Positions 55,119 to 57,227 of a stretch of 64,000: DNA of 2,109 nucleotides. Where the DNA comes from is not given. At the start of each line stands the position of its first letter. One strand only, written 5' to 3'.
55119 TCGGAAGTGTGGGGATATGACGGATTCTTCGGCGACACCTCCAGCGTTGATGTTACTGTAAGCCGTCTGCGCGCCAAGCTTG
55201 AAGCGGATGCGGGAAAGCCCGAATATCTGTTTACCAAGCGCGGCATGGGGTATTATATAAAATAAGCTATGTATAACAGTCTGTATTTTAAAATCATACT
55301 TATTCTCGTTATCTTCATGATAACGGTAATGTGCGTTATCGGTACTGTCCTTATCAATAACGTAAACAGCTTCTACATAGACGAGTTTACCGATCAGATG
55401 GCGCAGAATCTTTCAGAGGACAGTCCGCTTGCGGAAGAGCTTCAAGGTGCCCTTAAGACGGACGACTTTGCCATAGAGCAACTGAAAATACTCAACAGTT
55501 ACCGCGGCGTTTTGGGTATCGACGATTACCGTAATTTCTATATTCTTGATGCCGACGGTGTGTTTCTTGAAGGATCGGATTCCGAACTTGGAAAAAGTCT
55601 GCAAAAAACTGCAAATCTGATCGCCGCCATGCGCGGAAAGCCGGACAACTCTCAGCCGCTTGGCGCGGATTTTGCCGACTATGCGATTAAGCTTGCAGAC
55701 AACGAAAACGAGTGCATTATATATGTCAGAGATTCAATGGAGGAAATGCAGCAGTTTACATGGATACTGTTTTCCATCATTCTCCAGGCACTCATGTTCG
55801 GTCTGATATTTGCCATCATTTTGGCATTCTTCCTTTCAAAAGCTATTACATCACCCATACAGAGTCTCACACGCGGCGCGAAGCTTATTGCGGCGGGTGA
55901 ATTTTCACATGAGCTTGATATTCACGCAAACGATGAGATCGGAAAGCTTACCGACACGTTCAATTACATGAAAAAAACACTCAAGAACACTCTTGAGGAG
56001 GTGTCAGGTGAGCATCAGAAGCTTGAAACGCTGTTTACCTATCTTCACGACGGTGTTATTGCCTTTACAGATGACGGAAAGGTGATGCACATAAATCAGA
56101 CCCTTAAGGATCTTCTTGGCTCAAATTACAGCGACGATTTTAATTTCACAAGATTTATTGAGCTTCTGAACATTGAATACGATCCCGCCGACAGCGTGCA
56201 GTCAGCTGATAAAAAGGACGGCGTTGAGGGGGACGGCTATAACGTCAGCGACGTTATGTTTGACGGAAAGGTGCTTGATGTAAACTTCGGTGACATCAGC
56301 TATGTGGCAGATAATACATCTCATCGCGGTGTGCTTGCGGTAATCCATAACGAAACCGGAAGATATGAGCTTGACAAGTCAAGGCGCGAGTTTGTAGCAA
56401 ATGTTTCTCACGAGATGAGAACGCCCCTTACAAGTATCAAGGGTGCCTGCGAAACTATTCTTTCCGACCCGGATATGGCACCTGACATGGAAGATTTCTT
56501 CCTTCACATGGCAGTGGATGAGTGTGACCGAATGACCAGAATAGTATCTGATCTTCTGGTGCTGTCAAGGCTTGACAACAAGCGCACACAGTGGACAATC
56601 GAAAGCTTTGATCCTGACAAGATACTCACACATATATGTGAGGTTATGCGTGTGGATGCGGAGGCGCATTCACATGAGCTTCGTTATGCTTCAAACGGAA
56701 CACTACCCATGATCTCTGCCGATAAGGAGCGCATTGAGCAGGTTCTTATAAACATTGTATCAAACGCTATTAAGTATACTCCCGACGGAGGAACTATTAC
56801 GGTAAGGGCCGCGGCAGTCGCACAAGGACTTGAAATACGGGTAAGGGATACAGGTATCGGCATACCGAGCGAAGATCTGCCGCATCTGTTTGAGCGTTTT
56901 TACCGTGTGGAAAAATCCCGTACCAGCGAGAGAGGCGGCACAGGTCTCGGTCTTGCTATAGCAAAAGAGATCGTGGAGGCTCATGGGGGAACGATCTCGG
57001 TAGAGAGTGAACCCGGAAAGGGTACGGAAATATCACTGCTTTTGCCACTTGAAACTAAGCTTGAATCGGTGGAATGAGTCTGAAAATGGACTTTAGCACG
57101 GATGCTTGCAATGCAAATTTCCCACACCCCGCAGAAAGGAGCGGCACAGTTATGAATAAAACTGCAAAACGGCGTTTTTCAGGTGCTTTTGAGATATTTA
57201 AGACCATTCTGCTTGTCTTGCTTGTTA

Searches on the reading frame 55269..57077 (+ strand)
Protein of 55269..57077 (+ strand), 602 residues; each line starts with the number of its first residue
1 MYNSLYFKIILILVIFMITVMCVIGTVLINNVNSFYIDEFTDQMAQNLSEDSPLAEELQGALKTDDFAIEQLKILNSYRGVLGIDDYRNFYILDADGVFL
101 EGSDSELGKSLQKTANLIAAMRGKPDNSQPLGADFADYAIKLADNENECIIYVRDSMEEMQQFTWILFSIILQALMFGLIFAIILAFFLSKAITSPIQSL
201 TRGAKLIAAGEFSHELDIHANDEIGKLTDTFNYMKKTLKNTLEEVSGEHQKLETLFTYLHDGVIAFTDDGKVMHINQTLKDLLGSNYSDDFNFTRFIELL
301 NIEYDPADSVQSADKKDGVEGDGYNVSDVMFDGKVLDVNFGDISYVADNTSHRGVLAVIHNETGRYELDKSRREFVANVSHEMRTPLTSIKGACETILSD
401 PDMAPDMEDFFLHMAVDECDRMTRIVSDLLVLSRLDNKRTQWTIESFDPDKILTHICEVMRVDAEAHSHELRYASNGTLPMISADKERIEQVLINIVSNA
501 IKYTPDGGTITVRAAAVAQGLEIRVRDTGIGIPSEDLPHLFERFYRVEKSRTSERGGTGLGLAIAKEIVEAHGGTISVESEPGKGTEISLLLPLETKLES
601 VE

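Call 90: search_protein_families(library=padloc, proteins=[window:55269-57077:+], max_evalue=1e-8)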
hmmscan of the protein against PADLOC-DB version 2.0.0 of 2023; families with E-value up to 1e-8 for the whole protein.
window:55269-57077:+ (602 aa): 1 family
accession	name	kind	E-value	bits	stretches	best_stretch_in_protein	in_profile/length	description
PDLC04647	PDC-M43B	-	2.2e-10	38.1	1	431-581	172-320/347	-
